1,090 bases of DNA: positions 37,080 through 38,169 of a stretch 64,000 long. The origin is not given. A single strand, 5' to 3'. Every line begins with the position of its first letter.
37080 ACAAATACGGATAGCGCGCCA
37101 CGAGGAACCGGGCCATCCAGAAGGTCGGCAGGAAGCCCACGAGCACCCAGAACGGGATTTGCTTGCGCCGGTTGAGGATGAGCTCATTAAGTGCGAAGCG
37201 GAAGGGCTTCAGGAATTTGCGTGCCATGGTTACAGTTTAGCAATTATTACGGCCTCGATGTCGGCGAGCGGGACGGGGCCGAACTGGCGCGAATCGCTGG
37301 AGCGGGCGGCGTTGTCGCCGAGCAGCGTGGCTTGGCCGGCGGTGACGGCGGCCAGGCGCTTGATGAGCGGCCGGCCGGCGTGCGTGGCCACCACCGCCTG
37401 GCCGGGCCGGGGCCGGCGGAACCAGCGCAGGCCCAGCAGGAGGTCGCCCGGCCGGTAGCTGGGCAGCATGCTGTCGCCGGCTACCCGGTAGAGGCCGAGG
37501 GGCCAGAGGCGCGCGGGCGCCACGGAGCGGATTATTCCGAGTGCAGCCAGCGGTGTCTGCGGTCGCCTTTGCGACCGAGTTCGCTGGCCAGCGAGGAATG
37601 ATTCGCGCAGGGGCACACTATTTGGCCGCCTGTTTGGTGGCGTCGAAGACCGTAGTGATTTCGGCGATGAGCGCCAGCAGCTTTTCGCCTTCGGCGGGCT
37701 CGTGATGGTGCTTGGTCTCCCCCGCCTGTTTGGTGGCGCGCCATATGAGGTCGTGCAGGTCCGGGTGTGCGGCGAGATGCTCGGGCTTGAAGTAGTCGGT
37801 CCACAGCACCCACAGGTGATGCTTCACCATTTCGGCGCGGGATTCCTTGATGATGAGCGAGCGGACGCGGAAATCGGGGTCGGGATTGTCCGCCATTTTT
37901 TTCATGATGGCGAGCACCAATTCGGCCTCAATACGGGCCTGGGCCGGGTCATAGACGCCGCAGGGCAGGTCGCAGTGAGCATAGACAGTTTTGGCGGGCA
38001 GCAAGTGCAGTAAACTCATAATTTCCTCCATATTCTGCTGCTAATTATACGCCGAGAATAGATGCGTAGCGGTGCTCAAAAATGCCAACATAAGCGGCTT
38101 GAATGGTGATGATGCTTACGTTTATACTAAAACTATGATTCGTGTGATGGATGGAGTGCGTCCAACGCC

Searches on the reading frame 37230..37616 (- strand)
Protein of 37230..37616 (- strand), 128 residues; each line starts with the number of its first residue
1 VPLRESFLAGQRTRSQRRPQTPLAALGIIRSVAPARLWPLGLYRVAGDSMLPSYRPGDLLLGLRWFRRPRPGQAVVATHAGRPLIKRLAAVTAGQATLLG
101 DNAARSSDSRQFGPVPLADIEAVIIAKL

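Call 47: search_protein_families(library=pfam, proteins=[window:37230-37616:-], max_evalue=0.01)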
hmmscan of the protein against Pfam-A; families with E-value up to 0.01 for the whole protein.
window:37230-37616:- (128 aa): 2 families
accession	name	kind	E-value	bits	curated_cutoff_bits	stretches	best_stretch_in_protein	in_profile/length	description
PF10502.14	Peptidase_S26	-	8.6e-11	42.5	22.9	1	91-123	130-162/168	Signal peptidase, peptidase S26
PF00717.28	Peptidase_S24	-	5.6e-09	36.2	23.3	1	42-104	37-97/116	Peptidase S24-like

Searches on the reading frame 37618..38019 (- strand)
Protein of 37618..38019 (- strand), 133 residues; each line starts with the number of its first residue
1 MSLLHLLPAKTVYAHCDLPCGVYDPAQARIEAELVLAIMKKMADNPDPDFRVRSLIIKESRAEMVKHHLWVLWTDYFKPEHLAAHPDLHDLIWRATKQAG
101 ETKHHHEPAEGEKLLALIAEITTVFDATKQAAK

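Call 47: search_protein_families(library=pfam, proteins=[window:37618-38019:-], max_evalue=0.01)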
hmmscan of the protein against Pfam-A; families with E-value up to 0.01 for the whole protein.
window:37618-38019:- (133 aa): 1 family
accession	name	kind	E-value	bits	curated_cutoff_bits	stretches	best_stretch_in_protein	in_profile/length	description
PF09055.16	Sod_Ni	-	1.3e-39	136.1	25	1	11-129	2-127/127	Nickel-containing superoxide dismutase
